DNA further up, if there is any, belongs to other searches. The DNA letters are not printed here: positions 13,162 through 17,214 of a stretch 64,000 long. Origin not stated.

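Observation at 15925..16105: Ser/Thr-rich low-complexity linkers in both giant proteins as candidate O-glycosylation/mucin-like spacers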

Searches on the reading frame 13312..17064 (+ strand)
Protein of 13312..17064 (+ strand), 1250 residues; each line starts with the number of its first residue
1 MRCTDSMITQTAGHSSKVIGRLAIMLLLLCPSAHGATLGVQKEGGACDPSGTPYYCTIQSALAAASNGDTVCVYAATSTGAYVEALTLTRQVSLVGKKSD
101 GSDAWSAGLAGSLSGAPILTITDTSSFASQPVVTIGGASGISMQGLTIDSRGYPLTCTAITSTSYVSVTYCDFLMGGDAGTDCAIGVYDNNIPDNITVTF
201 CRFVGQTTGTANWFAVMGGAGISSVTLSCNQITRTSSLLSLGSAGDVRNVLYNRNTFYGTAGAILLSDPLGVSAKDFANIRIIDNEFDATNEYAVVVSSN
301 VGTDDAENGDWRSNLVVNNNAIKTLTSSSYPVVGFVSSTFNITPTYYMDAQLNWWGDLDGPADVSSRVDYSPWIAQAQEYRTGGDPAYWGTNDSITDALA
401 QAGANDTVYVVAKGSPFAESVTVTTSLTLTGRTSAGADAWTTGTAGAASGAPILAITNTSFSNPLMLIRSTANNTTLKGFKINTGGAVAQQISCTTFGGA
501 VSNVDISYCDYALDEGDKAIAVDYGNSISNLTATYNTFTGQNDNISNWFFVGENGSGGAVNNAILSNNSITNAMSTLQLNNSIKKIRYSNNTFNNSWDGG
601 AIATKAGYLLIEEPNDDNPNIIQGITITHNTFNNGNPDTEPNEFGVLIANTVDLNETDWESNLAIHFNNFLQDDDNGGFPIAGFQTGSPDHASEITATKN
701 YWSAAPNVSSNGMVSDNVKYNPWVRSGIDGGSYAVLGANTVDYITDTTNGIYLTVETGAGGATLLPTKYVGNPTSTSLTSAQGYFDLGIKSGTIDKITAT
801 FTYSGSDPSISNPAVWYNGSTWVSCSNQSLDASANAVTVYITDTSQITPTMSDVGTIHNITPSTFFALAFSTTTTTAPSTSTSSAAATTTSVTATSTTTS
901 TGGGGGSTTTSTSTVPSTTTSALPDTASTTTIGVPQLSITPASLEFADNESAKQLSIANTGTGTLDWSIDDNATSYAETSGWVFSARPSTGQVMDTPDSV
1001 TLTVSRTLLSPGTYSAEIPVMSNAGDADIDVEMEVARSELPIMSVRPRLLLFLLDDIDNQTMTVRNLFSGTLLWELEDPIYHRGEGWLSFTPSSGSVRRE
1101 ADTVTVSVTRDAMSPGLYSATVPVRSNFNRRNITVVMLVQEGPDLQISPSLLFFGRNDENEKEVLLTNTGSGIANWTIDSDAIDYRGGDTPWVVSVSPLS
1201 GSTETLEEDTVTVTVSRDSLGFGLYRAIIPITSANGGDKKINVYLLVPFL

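Call 6: search_protein_families(library=pfam, proteins=[window:13312-17064:+], max_evalue=0.01)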
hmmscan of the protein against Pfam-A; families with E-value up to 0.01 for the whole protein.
window:13312-17064:+ (1250 aa): 0 families

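Call 10: search_protein_families(library=ncbifam, proteins=[window:13312-17064:+], max_evalue=0.01)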
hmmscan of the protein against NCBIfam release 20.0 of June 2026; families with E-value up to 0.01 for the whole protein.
window:13312-17064:+ (1250 aa): 0 families
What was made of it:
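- Tried and rejected: There were no hits (calls 6, 10).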

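Call 12: find_homologous_proteins(query=window:13312-17064:+, max_evalue=0.00001)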
Query window:13312-17064:+ (1250 aa): 6 proteins with E <= 0.00001 among 8000 candidates.
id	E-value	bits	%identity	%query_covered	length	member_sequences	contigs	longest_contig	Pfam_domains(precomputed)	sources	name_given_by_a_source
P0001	0.0e+0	2738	100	100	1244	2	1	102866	-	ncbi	-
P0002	0.0e+0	1074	45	98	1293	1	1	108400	-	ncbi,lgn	-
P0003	0.0e+0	1031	45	99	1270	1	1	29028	-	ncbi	-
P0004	9.3e-194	665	33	95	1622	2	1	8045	-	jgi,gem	-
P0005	8.3e-17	79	25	25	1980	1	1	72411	-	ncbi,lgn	-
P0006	9.9e-7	45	29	24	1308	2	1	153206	PF11797.15,PF02368.25,PF23861.2,PF16967.12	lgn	-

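Call 14: find_encoding_contigs(protein=P0002, flank=10000, max_places=3)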
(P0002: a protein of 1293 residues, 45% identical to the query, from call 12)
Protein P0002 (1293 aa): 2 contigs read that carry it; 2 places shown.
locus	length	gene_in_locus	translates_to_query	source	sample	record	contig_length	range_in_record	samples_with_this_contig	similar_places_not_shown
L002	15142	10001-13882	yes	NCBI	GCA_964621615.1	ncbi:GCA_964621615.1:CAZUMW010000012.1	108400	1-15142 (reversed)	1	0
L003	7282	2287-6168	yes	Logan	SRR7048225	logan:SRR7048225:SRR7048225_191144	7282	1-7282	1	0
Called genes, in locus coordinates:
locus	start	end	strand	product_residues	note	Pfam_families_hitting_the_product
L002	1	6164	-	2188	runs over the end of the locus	PF05048:NosD, PF13229:Beta_helix, PF22842:Pel9A-like_beta_helix, PF05048:NosD, PF13229:Beta_helix, PF07705:CARDB, PF02412:TSP_3, PF13385:Laminin_G_3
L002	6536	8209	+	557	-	PF02366:PMT, PF13231:PMT_2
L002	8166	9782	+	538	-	PF02366:PMT, PF13231:PMT_2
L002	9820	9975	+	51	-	-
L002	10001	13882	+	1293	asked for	-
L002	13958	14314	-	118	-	-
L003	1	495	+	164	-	?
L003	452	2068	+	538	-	PF02366:PMT, PF13231:PMT_2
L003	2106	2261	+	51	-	-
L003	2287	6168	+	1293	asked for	-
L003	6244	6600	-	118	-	-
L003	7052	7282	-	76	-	?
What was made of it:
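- In L002 two PMT/PMT_2 GT-C genes sit directly upstream instead (call 14). A different GT-C family occupies the adjacent position in L002 (call 14). In L002 the gene-1-type gene is directly preceded by two PMT/PMT_2 genes and has no Wzy_C gene in view (call 14).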

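Call 15: find_encoding_contigs(protein=P0003, flank=10000, max_places=3)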
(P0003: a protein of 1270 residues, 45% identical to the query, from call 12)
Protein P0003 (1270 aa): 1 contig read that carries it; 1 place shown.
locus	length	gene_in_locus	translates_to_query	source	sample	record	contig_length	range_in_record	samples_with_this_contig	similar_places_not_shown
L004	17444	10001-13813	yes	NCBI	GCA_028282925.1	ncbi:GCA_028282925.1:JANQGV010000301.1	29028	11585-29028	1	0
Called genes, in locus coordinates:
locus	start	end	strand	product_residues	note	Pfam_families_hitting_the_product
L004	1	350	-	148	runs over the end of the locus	PF00571:CBS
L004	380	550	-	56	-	-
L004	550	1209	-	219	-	PF01813:ATP-synt_D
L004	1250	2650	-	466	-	PF02874:ATP-synt_ab_N, PF00006:ATP-synt_ab, PF22919:ATP-synt_VA_C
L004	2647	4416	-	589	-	PF02874:ATP-synt_ab_N, PF16886:ATP-synt_ab_Xtn, PF00006:ATP-synt_ab, PF22919:ATP-synt_VA_C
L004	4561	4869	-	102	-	PF01990:ATP-synt_F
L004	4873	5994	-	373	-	PF01992:vATP-synt_AC39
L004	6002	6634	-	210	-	PF01991:vATP-synt_E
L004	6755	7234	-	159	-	PF00137:ATP-synt_C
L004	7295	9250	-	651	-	PF01496:V_ATPase_I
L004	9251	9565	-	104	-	-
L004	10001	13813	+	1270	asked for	-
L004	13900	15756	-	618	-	PF04932:Wzy_C, PF07719:TPR_2 (faint), PF13181:TPR_8 (faint), PF13432:TPR_16 (weak), PF00515:TPR_1 (weak)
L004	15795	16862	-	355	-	PF13570:Beta-prop_ACSF4 (weak), PF01011:PQQ (faint), PF13360:PQQ_2, PF13570:Beta-prop_ACSF4, PF13360:PQQ_2, PF13570:Beta-prop_ACSF4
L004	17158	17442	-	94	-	?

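Call 16: find_encoding_contigs(protein=P0004, flank=10000, max_places=3)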
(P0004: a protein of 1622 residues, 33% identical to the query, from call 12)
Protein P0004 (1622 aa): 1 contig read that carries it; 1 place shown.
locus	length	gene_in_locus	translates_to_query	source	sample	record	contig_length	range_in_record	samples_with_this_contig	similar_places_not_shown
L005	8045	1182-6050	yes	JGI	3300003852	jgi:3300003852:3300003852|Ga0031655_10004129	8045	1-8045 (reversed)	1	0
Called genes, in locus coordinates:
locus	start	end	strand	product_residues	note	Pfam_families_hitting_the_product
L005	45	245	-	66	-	-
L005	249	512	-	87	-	-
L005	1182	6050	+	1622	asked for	-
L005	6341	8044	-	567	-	?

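Call 19: search_protein_families(library=pfam, proteins=[L005:6341-8044:-, L002:9820-9975:+, L002:13958-14314:-, L004:17158-17442:-], max_evalue=0.01)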
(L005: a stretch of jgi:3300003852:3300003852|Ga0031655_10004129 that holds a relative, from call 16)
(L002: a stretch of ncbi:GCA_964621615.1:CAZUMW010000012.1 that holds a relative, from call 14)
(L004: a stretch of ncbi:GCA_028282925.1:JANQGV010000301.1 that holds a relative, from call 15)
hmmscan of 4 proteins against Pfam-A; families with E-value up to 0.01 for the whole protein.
L005:6341-8044:- (567 aa): 14 families
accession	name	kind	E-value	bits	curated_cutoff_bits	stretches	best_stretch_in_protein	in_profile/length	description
PF02775.26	TPP_enzyme_C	-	4.3e-16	59.5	21.9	1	265-432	2-151/151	Thiamine pyrophosphate enzyme, C-terminal TPP binding domain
PF00037.32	Fer4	-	9.9e-14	50.9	21.1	2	70-93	1-24/24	4Fe-4S binding domain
PF12837.12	Fer4_6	-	6.7e-10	38.9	25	2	69-92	1-24/24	4Fe-4S binding domain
PF12797.12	Fer4_2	-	2.9e-09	36.7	24.5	2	69-88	2-21/22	4Fe-4S binding domain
PF12838.12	Fer4_7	-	8e-09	36.3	27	2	76-149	1-52/52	4Fe-4S dicluster domain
PF13237.11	Fer4_10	-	1.3e-08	35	25.5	2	131-147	5-21/53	4Fe-4S dicluster domain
PF13484.11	Fer4_16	-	2.4e-08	35.1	30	1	135-160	2-26/66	4Fe-4S double cluster binding domain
PF13187.11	Fer4_9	-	5.7e-08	33.1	27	1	76-149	1-51/52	4Fe-4S dicluster domain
PF25160.1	LdpA_Fe-S-bd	-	2.6e-07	30.7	27.6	1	130-154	23-47/49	LdpA Fe-S cluster-binding domain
PF13183.11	Fer4_8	-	1.1e-06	29.6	27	1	74-147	2-66/68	4Fe-4S dicluster domain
PF14697.11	Fer4_21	-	1.9e-06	28.4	35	1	129-152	35-59/59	4Fe-4S dicluster domain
PF12800.12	Fer4_4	-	2.3e-06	27.9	24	0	133-147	2-16/17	4Fe-4S binding domain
PF12798.12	Fer4_3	-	0.0048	18.1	27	1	135-149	1-15/15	4Fe-4S binding domain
PF13534.11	Fer4_17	-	0.0097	16.9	22.2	0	76-148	1-59/61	4Fe-4S dicluster domain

L002:9820-9975:+ (51 aa): 0 families

L002:13958-14314:- (118 aa): 0 families

L004:17158-17442:- (94 aa): 2 families
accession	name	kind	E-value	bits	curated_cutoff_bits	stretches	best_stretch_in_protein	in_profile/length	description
PF19190.6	BACON_2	-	1.3e-06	28.7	25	1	6-80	19-84/94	Viral BACON domain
PF21310.3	OCRL-like_ASH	-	0.0019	18.8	27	1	5-59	16-71/109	Inositol polyphosphate 5-phosphatase OCRL-like, ASH domain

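Call 36: find_related_loci(query=A2, collection=metagenome_contigs, flank=10000)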
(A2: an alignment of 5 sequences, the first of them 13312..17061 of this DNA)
Query A2 (1250 aa) in metagenome_contigs; peptide patterns used: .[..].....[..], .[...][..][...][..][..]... (x = any residue, [..] = any of these).
387 stretches matched a pattern; 3 encode a relative of the query (tblastn E <= 1e-3); 3 distinct loci.
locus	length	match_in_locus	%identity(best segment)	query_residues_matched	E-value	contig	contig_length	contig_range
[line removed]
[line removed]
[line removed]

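Call 71: predict_structure(alignment_id=A3)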
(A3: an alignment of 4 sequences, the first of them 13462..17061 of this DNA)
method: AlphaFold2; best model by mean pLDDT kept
length: 1200 residues; sequences in the alignment: 4
mean_pLDDT: 62.5   pTM: 0.37
mean pLDDT of the five models: 62.5, 61.4, 59.1, 54.2, 40.1
residues with pLDDT >= 90: 50; 70-90: 491; 50-70: 291; < 50: 368
segments of 3 or more residues with pLDDT < 50: 219-223, 240-242, 250-263, 274-281, 286-343, 547-556, 565-570, 585-593, 600-614, 617-630, 635-687, 692-701, 710-742, 756-763, 767-771, 792-883, 987-991, 1092-1094
pLDDT, mean of each block of 10 residues (from residue 1): 67 85 77 82 88 86 86 59 78 89 73 81 71 77 83 73 77 88 83 70 81 63 59 72 57 40 57 46 44 35 32 29 24 32 59 70 71 81 74 82 70 76 79 66 80 88 84 81 90 74 65 86 75 73 58 52 52 60 49 54 40 44 38 43 33 33 30 27 41 44 52 42 37 45 53 50 49 57 58 38 25 38 27 26 25 28 25 28 68 72 82 81 65 68 78 67 76 81 57 69 72 73 80 79 72 81 69 75 73 56 71 76 76 70 82 75 80 75 69 67
secondary structure, 60 per line:
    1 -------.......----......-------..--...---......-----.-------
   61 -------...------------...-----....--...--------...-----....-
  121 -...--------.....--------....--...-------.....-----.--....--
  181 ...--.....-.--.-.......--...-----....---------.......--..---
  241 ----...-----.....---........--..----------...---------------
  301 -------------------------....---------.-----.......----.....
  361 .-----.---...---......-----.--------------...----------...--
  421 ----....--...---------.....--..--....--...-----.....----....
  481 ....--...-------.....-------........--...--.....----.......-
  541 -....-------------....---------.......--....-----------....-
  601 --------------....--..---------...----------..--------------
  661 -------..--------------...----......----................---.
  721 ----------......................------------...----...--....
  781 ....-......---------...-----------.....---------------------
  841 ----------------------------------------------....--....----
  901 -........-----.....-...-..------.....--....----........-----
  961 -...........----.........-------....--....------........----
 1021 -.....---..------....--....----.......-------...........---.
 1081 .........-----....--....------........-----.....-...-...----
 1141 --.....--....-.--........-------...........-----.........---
elements in order (helices of 4 or more, strands of 3 or more residues): H8-14 E19-24 E36-38 E42-47 E68-70 E83-85 E91-94 E97-99 E108-110 E116-119 E122-124 E133-137 E146-149 E152-154 E162-166 E175-178 E181-183 E186-190 E197-203 E206-208 E214-217 E227-233 E245-247 H253-257 H261-264 E265-268 E283-285 H326-329 H345-351 E356-361 E371-373 E377-382 E403-405 E416-418 E425-428 E431-433 E443-447 E454-457 E460-462 E468-472 E477-484 E487-489 E497-501 E509-516 E519-521 E524-528 E533-539 E542-545 E559-562 E572-578 E581-584 E596-599 E615-618 E632-634 E684-686 E691-696 E701-716 E731-752 E765-767 E772-774 E777-781 E786-791 E815-819 E887-890 E893-896 E902-909 E915-919 E933-937 E940-943 E948-955 E962-972 E977-985 E993-996 E999-1002 E1009-1016 E1022-1026 E1038-1041 E1044-1047 E1052-1058 E1066-1076 E1080-1089 E1095-1098 E1101-1104 E1111-1118 E1124-1128 E1134-1136 E1143-1147 E1150-1153 E1158-1165 E1173-1183 E1189-1197
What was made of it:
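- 13417..15501 (+): Two copies of a head module of about 390 and 310 aa, all-beta and beta-helix-like. Relatives carry 1, 2 or 3 copies. The AlphaFold2 model shows short-strand all-beta structure with pLDDT 70-88 (call 71).
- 16105..17061 (+): C-terminal stalk of three BACON_2 Ig-like domains. It ends in the conserved hydrophobic terminus ...LLVPFL (17050-17061). Three beta-sandwiches in the AlphaFold2 model (call 71).
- AlphaFold2 gives pLDDT 25-38 over the linker, flanked by folded domains (call 71).
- Tried and rejected: The model itself is only moderate (pLDDT 62, 4-sequence alignment; call 71).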

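Call 74: fold_search(model_id=the predicted structure, library=pdb)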
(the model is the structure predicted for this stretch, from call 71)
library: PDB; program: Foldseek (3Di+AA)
matches with E <= 10: 1959; with E <= 0.001: 320
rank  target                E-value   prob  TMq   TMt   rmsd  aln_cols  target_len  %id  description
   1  7sqc_F1               1.3e-14  1.00  0.10  0.19  18.1       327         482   17  Ciliary C1 central pair apparatus isolated from Chlamydomonas reinhardtii (released 2022-04-13)
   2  7sqc_O0               4.4e-14  1.00  0.12  0.12  17.3       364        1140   15  Ciliary C1 central pair apparatus isolated from Chlamydomonas reinhardtii (released 2022-04-13)
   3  7sqc_F0               5.0e-14  1.00  0.10  0.26  17.6       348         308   16  Ciliary C1 central pair apparatus isolated from Chlamydomonas reinhardtii (released 2022-04-13)
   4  9ijj_C                2.1e-13  1.00  0.11  0.12  17.6       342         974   15  In situ structure of the central apparatus in mouse sperm axoneme. (released 2025-06-04)
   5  7sqc_2B               3.1e-13  1.00  0.12  0.17  17.9       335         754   15  Ciliary C1 central pair apparatus isolated from Chlamydomonas reinhardtii (released 2022-04-13)
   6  7sqc_2A               5.5e-13  1.00  0.12  0.18  18.7       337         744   14  Ciliary C1 central pair apparatus isolated from Chlamydomonas reinhardtii (released 2022-04-13)
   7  7sqc_T3               1.5e-12  1.00  0.10  0.27  18.0       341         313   18  Ciliary C1 central pair apparatus isolated from Chlamydomonas reinhardtii (released 2022-04-13)
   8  7sqc_T1               4.1e-12  1.00  0.11  0.18  17.9       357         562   17  Ciliary C1 central pair apparatus isolated from Chlamydomonas reinhardtii (released 2022-04-13)
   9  7som_D                4.7e-12  1.00  0.10  0.08  18.9       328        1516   15  Ciliary C2 central pair apparatus isolated from Chlamydomonas reinhardtii (released 2022-04-13)
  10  9ijj_h                5.3e-12  1.00  0.11  0.09  18.7       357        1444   15  In situ structure of the central apparatus in mouse sperm axoneme. (released 2025-06-04)
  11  7sqc_T0               6.9e-12  1.00  0.08  0.16  26.1       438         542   13  Ciliary C1 central pair apparatus isolated from Chlamydomonas reinhardtii (released 2022-04-13)
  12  9ijj_4I               1.1e-11  1.00  0.12  0.05  16.1       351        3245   14  In situ structure of the central apparatus in mouse sperm axoneme. (released 2025-06-04)
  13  7sqc_T2               1.5e-11  1.00  0.08  0.17  25.7       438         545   13  Ciliary C1 central pair apparatus isolated from Chlamydomonas reinhardtii (released 2022-04-13)
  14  9ijj_O                1.6e-11  1.00  0.12  0.11  21.1       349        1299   14  In situ structure of the central apparatus in mouse sperm axoneme. (released 2025-06-04)
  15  9ijj_E                9.6e-11  1.00  0.09  0.19  19.8       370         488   12  In situ structure of the central apparatus in mouse sperm axoneme. (released 2025-06-04)
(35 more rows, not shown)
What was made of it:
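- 16105..17061 (+): Foldseek hits to strings of ASH/HYDIN-type and cadherin-type Ig domains (call 74).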
